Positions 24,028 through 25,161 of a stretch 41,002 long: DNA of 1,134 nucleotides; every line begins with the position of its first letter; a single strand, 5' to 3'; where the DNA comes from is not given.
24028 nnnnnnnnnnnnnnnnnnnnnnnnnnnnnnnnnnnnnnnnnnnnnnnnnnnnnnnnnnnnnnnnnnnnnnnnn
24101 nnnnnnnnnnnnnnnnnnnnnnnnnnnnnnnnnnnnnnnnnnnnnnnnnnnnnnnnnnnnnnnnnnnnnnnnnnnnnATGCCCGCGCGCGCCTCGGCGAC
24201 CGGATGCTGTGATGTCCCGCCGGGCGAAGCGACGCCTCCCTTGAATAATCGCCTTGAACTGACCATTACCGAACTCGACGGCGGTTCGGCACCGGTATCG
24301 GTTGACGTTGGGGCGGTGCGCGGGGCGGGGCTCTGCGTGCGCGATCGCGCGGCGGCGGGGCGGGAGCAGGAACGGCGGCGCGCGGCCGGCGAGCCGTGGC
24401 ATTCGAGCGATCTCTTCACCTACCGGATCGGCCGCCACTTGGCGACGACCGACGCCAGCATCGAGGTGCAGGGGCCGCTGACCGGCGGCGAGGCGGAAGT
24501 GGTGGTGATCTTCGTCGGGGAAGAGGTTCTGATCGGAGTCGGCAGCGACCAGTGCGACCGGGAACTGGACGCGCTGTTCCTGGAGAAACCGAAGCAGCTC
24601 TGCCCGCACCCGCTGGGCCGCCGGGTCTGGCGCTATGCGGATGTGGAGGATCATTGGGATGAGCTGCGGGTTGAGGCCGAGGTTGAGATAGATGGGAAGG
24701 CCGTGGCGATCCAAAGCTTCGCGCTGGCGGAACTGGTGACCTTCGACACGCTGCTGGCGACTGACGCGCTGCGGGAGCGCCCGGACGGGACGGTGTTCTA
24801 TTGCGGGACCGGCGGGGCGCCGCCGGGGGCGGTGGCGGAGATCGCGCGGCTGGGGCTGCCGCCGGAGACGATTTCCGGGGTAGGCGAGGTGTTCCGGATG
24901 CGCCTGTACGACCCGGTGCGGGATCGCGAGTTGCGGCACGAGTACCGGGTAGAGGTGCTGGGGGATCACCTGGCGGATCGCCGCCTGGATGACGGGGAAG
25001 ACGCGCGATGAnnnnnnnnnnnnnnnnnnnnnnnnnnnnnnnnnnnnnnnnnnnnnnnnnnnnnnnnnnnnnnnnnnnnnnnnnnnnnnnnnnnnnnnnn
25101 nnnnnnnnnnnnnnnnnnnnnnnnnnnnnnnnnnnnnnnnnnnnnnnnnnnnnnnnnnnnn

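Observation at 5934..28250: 19-gene, ~22 kb co-directional supra-operon combining a peptide-type ABC importer, hydantoinase/oxoprolinase subunits, five xylose-isomerase-like TIM barrels and acid-sugar enzymes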

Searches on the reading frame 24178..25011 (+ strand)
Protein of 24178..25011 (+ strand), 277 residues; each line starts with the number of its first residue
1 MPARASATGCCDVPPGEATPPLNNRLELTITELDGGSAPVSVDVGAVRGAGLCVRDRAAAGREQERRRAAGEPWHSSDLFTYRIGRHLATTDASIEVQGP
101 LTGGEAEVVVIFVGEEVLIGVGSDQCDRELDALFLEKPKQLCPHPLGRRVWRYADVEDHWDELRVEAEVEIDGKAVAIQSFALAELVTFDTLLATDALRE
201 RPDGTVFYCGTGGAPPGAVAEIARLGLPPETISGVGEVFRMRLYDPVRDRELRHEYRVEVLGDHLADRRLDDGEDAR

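Call 5: search_protein_families(library=pfam, proteins=[window:24178-25011:+], max_evalue=0.001)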
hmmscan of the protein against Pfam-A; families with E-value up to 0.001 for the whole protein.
window:24178-25011:+ (277 aa): 1 family
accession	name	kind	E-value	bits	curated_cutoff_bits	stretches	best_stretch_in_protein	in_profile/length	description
PF11010.13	DUF2848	-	1e-36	126.9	23.4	1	71-256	22-194/194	Protein of unknown function (DUF2848)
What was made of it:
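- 24178..25011 (+): g16: DUF2848, predicted FAH-fold enzyme (start uncertain). Pfam DUF2848 (call 5).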

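Call 8: search_protein_families(library=ncbifam, proteins=[window:24178-25011:+], max_evalue=0.00001)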
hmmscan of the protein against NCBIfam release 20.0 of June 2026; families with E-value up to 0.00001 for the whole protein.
window:24178-25011:+ (277 aa): 0 families

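Call 20: search_solved_structures(query=window:24178-25011:+, max_evalue=1)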
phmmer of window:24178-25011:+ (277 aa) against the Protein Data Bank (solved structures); distinct sequences matched with E-value up to 1: 1.
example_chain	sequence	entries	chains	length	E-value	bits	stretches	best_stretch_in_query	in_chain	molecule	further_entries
3kmp_A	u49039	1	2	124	0.71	12.5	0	128-162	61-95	SMAD1-MH1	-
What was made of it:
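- On Fumarylacetoacetate hydrolase (FAH) fold enzymes, for DUF2848: TM is only about 0.5, and there is no sequence-level match to any solved structure (call 20).
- Tried and rejected: For DUF2848 it gave only a chance match (call 20).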

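Call 29: find_homologous_proteins(query=window:24178-25011:+, max_evalue=0.00001)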
Query window:24178-25011:+ (277 aa): 110 proteins with E <= 0.00001 among 8000 candidates.
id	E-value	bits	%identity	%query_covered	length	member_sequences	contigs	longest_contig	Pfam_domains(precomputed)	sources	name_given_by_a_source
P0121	3.5e-181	619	100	100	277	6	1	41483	PF11010.14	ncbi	-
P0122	2.0e-148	511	86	96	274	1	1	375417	PF11010.14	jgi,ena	jgi:hypothetical protein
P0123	3.7e-135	468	86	88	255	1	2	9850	PF11010.14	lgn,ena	-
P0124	1.0e-121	424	75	89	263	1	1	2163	PF11010.14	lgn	-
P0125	8.6e-120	417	74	89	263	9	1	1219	PF11010.14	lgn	-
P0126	1.4e-114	400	72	90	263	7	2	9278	PF11010.14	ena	-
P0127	1.4e-113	397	67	96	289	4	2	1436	PF11010.14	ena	-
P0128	7.4e-107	375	75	80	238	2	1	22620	PF11010.14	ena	-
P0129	2.0e-88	315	56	90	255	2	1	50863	PF11010.14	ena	-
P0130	2.0e-86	308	56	90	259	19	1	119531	PF11010.14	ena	-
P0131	4.2e-86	307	54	90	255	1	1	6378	PF11010.14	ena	-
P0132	2.2e-84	301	55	90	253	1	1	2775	PF11010.14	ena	-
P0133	2.5e-83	298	56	90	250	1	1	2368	PF11010.14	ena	-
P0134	2.1e-81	292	52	90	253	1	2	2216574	PF11010.14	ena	-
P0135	4.3e-80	287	51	90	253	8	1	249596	PF11010.14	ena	-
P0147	5.2e-59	218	53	68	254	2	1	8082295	PF11010.14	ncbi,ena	-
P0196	6.4e-51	192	43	82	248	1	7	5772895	PF11010.14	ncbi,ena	-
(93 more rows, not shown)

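Call 30: find_encoding_contigs(protein=P0134, flank=10000, max_places=1)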
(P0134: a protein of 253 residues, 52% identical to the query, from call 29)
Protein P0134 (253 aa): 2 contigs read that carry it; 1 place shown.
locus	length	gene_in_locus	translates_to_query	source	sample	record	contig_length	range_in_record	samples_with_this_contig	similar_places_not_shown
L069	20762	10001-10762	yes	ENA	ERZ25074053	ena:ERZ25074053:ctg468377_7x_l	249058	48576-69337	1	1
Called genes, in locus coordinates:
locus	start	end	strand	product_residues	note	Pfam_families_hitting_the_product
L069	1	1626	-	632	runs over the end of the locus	PF25837:Apionate_lact_N, PF25838:Apionate_lact_M, PF25839:Apionate_lact_C (weak)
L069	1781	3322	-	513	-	PF01266:DAO (faint), PF01593:Amino_oxidase, PF13450:NAD_binding_8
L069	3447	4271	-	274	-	PF03328:HpcH_HpaI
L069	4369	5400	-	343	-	PF02958:EcKL, PF07914:DUF1679 (weak)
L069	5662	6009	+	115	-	PF06249:EutQ, PF05899:Cupin_3, PF07883:Cupin_2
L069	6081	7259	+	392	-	PF00465:Fe-ADH, PF13685:Fe-ADH_2, PF25137:ADH_Fe_C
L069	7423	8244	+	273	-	PF03328:HpcH_HpaI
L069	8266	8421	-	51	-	-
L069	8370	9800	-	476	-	-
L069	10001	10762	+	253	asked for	PF11010:DUF2848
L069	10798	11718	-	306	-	PF00528:BPD_transp_1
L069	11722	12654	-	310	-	PF00528:BPD_transp_1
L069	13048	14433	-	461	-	PF01547:SBP_bac_1, PF13416:SBP_bac_8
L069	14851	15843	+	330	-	PF00389:2-Hacid_dh, PF02826:2-Hacid_dh_C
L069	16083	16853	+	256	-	PF03328:HpcH_HpaI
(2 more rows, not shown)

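Call 31: find_encoding_contigs(protein=P0147, flank=8000, max_places=1)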
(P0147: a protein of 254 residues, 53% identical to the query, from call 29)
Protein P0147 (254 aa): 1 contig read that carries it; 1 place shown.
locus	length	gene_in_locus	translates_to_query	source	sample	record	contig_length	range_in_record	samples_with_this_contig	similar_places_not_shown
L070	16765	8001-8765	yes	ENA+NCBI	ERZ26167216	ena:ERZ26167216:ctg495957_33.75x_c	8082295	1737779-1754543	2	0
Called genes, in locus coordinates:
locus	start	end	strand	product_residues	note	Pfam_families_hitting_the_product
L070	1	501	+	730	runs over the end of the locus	-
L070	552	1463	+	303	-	PF00701:DHDPS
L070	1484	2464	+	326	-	PF02615:Ldh_2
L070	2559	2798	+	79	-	PF13378:MR_MLE_C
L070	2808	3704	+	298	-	PF01261:AP_endonuc_2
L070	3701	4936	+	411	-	PF13378:MR_MLE_C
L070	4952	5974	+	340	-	PF05721:PhyH (faint)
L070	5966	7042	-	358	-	PF01609:DDE_Tnp_1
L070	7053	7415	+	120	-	-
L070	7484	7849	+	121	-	PF06249:EutQ (weak), PF05899:Cupin_3, PF07883:Cupin_2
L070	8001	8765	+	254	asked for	PF11010:DUF2848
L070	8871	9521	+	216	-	PF00775:Dioxygenase_C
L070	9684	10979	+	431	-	PF00884:Sulfatase, PF01663:Phosphodiest (faint), PF00884:Sulfatase, PF16347:SGSH_C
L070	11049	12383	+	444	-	-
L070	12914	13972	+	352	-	PF09952:AbiEi_2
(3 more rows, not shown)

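Call 32: find_encoding_contigs(protein=P0196, flank=8000, max_places=1)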
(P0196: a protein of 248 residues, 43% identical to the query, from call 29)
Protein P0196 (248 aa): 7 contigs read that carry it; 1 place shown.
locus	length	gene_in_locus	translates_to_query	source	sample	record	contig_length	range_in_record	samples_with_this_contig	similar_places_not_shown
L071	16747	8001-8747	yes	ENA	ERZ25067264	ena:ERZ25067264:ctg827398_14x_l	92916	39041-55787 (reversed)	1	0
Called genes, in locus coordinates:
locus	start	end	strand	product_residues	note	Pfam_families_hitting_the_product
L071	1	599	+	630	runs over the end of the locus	-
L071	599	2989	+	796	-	PF02368:Big_2, PF07583:PSCyt2, PF07587:PSD1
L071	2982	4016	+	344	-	PF07394:DUF1501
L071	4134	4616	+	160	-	-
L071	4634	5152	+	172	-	-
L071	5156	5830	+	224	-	PF13532:2OG-FeII_Oxy_2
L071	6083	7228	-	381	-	PF13401:AAA_22 (faint), PF13173:AAA_14, PF13635:DUF4143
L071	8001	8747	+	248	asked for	PF11010:DUF2848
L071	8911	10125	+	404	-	PF13088:BNR_2, PF25852:DUF6242_C (faint), PF15902:Sortilin-Vps10 (faint), PF13088:BNR_2 (weak)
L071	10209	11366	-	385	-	PF02746:MR_MLE_N, PF13378:MR_MLE_C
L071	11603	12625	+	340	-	PF00465:Fe-ADH (weak), PF13685:Fe-ADH_2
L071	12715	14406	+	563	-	PF02638:GHL10 (faint)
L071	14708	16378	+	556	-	PF02638:GHL10 (faint)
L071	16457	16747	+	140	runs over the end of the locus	PF07883:Cupin_2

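Call 40: find_encoding_contigs(protein=P0129, flank=10000, max_places=1)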
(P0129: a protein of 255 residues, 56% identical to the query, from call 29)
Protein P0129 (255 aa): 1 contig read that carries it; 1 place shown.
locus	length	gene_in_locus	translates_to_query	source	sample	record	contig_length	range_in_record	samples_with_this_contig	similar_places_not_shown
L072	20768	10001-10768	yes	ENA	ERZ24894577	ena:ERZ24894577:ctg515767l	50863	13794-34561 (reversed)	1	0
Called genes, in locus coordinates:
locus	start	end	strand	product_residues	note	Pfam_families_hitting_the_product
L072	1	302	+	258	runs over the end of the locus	PF10370:Rv2993c-like_N, PF01557:FAA_hydrolase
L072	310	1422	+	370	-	PF01408:GFO_IDH_MocA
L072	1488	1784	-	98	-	PF00565:SNase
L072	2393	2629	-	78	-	-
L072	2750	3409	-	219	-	-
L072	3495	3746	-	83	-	-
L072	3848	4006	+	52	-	-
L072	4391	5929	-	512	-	PF01266:DAO (weak), PF01593:Amino_oxidase, PF07992:Pyr_redox_2 (faint), PF13450:NAD_binding_8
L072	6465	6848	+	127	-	PF06249:EutQ (weak), PF05899:Cupin_3, PF07883:Cupin_2 (weak)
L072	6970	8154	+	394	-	PF00465:Fe-ADH, PF13685:Fe-ADH_2, PF25137:ADH_Fe_C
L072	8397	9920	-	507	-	-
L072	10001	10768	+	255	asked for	PF11010:DUF2848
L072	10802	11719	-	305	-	PF00528:BPD_transp_1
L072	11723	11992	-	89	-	-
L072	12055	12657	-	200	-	-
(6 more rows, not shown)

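Call 41: find_encoding_contigs(protein=P0130, flank=10000, max_places=1)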
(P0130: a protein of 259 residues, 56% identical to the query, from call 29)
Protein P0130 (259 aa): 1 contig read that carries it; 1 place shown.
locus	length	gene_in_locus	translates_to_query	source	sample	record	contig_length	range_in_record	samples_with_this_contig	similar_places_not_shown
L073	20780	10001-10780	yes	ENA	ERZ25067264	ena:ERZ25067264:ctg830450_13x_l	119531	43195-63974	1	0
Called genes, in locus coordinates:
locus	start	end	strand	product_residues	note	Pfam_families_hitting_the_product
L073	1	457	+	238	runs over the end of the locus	PF00149:Metallophos, PF12850:Metallophos_2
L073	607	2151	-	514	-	PF01266:DAO (faint), PF01593:Amino_oxidase, PF07992:Pyr_redox_2 (faint), PF13450:NAD_binding_8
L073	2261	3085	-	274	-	PF03328:HpcH_HpaI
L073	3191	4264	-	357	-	PF02958:EcKL (weak), PF07914:DUF1679 (weak)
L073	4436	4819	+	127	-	PF06249:EutQ, PF05899:Cupin_3, PF07883:Cupin_2 (weak)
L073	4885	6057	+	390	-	PF00465:Fe-ADH, PF13685:Fe-ADH_2, PF25137:ADH_Fe_C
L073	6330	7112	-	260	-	PF17411:SmaI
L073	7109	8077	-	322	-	PF01555:N6_N4_Mtase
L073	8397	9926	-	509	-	-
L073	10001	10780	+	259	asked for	PF11010:DUF2848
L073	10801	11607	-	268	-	PF00528:BPD_transp_1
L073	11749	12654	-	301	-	PF00528:BPD_transp_1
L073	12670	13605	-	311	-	PF00528:BPD_transp_1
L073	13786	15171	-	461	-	PF01547:SBP_bac_1, PF13416:SBP_bac_8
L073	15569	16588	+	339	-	PF00389:2-Hacid_dh, PF02826:2-Hacid_dh_C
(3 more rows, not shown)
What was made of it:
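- In related Chloroflexota, DUF2848 sits in a different sugar-ABC/aldolase context (calls 30, 40, 41).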

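Call 59: predict_structure(alignment_id=A2)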
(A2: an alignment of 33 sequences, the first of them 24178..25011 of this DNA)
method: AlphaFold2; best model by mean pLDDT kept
length: 277 residues; sequences in the alignment: 33
mean_pLDDT: 88.6   pTM: 0.84
mean pLDDT of the five models: 88.6, 87.9, 87.9, 87.6, 86.9
residues with pLDDT >= 90: 187; 70-90: 49; 50-70: 26; < 50: 15
segments of 3 or more residues with pLDDT < 50: 1-12, 275-277
pLDDT, mean of each block of 10 residues (from residue 1): 45 59 87 97 96 87 88 78 94 93 95 98 93 86 96 98 98 97 95 88 96 95 97 96 98 97 66 54
secondary structure, 60 per line:
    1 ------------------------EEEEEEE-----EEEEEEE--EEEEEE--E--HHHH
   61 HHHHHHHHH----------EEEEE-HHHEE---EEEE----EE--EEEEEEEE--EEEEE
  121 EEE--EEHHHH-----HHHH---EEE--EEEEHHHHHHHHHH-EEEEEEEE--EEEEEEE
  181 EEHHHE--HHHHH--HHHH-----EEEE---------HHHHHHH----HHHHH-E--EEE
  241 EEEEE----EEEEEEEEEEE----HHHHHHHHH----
elements in order: E25-31 E37-43 E46-51 H57-69 E80-84 E94-97 E106-113 E116-123 H128-131 H137-140 E144-146 E149-152 H153-162 E164-171 E174-182 H189-193 H196-199 E205-208 H218-224 H229-233 E238-245 E250-260 H265-273
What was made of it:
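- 24178..25011 (+): AF2 pLDDT 88.6 (call 59).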

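Call 62: fold_search(model_id=the predicted structure, library=pdb)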
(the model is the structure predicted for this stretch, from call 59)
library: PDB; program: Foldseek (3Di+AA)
matches with E <= 10: 631; with E <= 0.001: 15
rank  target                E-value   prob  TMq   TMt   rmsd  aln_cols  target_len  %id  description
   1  2q1a                  4.5e-08  1.00  0.53  0.51   4.8       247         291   13  2-keto-3-deoxy-D-arabinonate dehydratase complexed with magnesium and 2-oxobutyrate (released 2008-04-08)
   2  4dbh_A                1.3e-07  1.00  0.56  0.57   4.8       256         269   13  Crystal structure of Cg1458 with inhibitor (released 2012-11-28)
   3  2q19                  1.7e-07  1.00  0.52  0.51   5.0       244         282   13  2-keto-3-deoxy-D-arabinonate dehydratase apo form (released 2008-04-08)
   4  2q18                  1.9e-07  1.00  0.53  0.52   3.8       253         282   13  2-keto-3-deoxy-D-arabinonate dehydratase (released 2008-04-08)
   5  4dbf_A                2.8e-07  1.00  0.53  0.57   4.7       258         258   13  Crystal structures of Cg1458 (released 2012-11-28)
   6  2q1d                  2.8e-07  1.00  0.52  0.52   4.5       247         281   12  2-keto-3-deoxy-D-arabinonate dehydratase complexed with magnesium and 2,5-dioxopentanoate (released 2008-04-08)
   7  9kkt_B                6.5e-07  1.00  0.51  0.39   7.9       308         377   16  Structure-guided interface engineering for modifying substrate binding and catalytic activity of 2-keto-3-deoxy-D-xylo (released 2025-11-19)
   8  4dbf_B                9.2e-07  1.00  0.50  0.53   7.7       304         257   11  Crystal structures of Cg1458 (released 2012-11-28)
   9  8sky_A                1.4e-06  1.00  0.52  0.48   5.9       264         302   14  Crystal structure of YisK from Bacillus subtilis in complex with oxalate (released 2023-11-01)
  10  1wzo_C                1.6e-06  1.00  0.48  0.55   5.9       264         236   14  Crystal Structure of the HpcE from Thermus Thermophilus HB8 (released 2006-02-21)
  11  8sut_B                2.2e-06  1.00  0.48  0.45   5.0       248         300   13  Crystal structure of YisK from Bacillus subtilis in complex with reaction product 4-Hydroxy-2-oxoglutaric acid (released 2023-11-01)
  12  6j57_A                3.6e-06  1.00  0.50  0.49   6.1       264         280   12  Crystal structure of fumarylpyruvate hydrolase from Corynebacterium glutamicum (released 2019-12-18)
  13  3qdf                  3.8e-06  1.00  0.53  0.58   4.1       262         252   11  Crystal structure of 2-hydroxyhepta-2,4-diene-1,7-dioate isomerase from Mycobacterium marinum (released 2011-02-02)
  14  1wzo_B                4.8e-06  1.00  0.49  0.56   5.6       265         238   14  Crystal Structure of the HpcE from Thermus Thermophilus HB8 (released 2006-02-21)
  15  1i7o_A                5.1e-06  1.00  0.47  0.33   4.9       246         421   13  CRYSTAL STRUCTURE OF HPCE (released 2001-03-28)
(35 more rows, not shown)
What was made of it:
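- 24178..25011 (+): All 15 significant PDB fold matches have the FAH fold, and the top one is 2-keto-3-deoxy-D-arabinonate dehydratase (call 62).
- On Fumarylacetoacetate hydrolase (FAH) fold enzymes, for DUF2848: All 15 fold matches with E<=0.001 have the FAH fold (call 62).
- DUF2848 has the FAH fold, with a 2-keto-3-deoxy-pentonate dehydratase as top match (call 62).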
